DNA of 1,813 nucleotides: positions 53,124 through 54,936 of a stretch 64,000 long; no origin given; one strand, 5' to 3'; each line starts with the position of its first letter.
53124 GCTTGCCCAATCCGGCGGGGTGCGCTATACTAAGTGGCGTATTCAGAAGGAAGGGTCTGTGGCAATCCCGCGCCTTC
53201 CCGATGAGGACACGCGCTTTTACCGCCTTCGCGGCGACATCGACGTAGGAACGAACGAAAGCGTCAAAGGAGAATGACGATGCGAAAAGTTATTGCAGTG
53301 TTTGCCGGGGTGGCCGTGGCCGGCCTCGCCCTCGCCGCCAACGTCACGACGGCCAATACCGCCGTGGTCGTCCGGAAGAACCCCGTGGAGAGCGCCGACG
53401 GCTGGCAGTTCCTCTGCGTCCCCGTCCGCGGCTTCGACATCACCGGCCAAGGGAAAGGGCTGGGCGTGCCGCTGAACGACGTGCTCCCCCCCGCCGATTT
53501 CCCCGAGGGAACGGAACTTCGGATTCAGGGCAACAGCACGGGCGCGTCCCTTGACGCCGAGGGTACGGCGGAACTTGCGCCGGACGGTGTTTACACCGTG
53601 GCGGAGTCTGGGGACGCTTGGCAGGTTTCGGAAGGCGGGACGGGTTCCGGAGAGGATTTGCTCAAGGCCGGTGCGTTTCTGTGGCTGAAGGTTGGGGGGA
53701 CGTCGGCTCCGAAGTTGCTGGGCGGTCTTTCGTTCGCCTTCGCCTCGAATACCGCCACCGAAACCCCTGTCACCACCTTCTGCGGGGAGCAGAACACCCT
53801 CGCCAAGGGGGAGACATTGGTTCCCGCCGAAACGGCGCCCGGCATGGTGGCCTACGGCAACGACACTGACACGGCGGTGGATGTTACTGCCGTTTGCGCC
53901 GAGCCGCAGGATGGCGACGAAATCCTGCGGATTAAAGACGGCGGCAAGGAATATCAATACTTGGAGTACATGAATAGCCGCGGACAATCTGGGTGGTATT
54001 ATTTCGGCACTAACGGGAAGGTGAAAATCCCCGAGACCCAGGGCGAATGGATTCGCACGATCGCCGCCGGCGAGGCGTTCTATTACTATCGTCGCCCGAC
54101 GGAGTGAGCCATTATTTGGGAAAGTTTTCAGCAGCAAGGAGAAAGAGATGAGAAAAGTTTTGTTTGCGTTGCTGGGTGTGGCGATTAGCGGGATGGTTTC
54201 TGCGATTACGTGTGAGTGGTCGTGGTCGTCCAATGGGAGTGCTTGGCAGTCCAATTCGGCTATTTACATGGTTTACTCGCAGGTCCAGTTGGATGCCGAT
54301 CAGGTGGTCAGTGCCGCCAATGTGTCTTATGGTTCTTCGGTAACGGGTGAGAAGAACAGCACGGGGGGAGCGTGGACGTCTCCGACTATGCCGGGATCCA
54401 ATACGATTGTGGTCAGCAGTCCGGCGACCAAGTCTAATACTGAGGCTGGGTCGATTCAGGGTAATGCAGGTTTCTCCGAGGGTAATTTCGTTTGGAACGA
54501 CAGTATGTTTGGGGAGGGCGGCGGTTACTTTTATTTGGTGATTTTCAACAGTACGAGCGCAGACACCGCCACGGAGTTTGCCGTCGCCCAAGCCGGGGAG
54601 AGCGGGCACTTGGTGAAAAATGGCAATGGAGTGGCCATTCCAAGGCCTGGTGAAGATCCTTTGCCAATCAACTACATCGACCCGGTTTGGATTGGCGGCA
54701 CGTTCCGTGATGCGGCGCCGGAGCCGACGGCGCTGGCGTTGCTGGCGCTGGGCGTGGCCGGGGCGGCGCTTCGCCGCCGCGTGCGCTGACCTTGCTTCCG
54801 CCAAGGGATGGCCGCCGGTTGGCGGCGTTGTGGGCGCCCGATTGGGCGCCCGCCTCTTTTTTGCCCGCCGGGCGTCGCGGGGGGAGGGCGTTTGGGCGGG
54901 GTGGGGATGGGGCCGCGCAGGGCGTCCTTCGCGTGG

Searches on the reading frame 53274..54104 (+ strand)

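Call 7: search_protein_families(library=pfam, proteins=[window:53274-54104:+], max_evalue=1)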
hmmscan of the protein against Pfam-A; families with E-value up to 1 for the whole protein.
window:53274-54104:+ (277 aa): 1 family
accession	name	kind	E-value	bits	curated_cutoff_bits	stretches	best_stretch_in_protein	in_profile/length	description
PF01473.26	Choline_bind_1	-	0.33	11.9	20.5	1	240-249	9-18/19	Putative cell wall binding repeat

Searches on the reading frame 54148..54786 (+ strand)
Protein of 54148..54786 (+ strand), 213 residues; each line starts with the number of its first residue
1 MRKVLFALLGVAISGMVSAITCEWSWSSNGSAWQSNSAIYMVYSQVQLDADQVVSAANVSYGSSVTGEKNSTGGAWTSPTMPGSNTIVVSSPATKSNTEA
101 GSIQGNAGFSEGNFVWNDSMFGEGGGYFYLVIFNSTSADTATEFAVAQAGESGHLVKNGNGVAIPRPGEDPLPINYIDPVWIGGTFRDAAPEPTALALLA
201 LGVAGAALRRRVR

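Call 7: search_protein_families(library=pfam, proteins=[window:54148-54786:+], max_evalue=1)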
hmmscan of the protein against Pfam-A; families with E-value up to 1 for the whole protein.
window:54148-54786:+ (213 aa): 2 families
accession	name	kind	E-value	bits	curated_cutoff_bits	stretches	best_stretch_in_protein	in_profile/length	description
PF07589.16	PEP-CTERM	-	2.1e-05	24.8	20.7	1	189-211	1-24/24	PEP-CTERM motif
PF21929.2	GpP_4th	-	0.029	14.8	27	1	19-63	25-69/87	Mu phage baseplate assembly protein GpP, fourth domain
